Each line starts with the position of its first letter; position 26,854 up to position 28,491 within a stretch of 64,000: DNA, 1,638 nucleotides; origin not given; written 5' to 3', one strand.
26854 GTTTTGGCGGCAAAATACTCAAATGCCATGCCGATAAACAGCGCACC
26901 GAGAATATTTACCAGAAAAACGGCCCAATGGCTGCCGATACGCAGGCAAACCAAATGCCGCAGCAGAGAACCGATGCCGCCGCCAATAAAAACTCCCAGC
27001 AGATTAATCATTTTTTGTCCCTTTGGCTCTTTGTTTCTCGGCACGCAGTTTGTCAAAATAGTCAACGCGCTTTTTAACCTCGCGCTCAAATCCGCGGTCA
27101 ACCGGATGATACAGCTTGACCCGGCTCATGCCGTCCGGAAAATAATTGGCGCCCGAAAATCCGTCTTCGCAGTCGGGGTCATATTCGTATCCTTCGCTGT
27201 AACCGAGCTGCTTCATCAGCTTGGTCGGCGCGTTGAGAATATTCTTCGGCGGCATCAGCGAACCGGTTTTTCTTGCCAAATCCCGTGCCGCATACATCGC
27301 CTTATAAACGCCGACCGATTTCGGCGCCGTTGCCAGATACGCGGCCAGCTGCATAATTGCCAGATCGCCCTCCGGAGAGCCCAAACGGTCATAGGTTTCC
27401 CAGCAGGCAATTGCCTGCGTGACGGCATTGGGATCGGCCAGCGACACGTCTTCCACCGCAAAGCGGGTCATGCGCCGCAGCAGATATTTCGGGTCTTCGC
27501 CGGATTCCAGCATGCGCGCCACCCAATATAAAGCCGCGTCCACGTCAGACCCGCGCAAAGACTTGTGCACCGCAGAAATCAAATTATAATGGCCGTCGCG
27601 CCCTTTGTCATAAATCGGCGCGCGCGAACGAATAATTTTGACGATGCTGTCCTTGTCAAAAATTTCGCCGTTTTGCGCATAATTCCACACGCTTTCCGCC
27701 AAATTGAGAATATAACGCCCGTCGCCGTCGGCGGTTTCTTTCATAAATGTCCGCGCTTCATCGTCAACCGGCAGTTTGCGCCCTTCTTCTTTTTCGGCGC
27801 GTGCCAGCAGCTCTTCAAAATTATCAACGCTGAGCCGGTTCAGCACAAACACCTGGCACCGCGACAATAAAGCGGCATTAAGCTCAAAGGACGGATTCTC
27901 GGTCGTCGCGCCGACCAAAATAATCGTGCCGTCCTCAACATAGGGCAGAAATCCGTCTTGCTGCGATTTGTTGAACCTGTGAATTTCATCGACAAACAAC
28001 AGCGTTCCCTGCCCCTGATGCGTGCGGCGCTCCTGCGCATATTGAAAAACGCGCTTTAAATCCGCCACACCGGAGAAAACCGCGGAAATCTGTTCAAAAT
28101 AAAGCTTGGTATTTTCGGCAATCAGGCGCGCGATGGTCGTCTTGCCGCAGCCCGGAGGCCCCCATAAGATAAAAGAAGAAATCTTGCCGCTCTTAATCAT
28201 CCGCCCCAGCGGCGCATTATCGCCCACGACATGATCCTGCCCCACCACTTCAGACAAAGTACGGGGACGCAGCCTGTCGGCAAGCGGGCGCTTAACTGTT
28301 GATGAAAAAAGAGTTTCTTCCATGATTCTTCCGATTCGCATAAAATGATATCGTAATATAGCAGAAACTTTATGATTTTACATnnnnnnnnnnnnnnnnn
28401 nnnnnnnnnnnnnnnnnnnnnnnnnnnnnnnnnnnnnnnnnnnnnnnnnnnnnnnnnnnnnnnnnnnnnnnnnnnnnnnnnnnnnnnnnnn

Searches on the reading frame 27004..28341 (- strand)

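Call 54: search_protein_families(library=pfam, proteins=[window:27004-28341:-], max_evalue=0.001)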
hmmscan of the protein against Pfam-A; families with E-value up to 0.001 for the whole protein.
window:27004-28341:- (445 aa): 12 families
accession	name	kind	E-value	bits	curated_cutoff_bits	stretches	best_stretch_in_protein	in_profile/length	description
PF12002.13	MgsA_C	-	3.6e-58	196.6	27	1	264-428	1-165/167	MgsA AAA+ ATPase C terminal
PF16193.11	AAA_assoc_2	-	1e-18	67.8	34.3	1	188-263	3-81/81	AAA C-terminal domain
PF00004.35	AAA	-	1.5e-15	58.3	21.2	1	58-167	2-128/131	ATPase family associated with various cellular activities (AAA)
PF05496.18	RuvB_N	-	2.8e-12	47.1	27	1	24-151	1-125/159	Holliday junction DNA helicase RuvB P-loop domain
PF07728.20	AAA_5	-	1.9e-06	28.4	22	1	57-147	2-102/139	AAA domain (dynein-related subfamily)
PF13173.12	AAA_14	-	6.1e-06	26.7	27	1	57-175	5-128/129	AAA domain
PF14532.12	Sigma54_activ_2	-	8.5e-05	23.2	25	1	58-137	25-95/138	Sigma-54 interaction domain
PF00158.32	Sigma54_activat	-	9.7e-05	22.5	20.2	0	108-149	90-131/168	Sigma-54 interaction domain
PF13191.12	AAA_16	-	0.00014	22.8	32.6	0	48-76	18-46/167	AAA ATPase domain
PF13401.12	AAA_22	-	0.00023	21.9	27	0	57-78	8-29/130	AAA domain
PF13245.12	AAA_19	-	0.00049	20.7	25.1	0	56-79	13-36/134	AAA domain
PF13238.12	AAA_18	-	0.00072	20.5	29.4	0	59-102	3-46/128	AAA domain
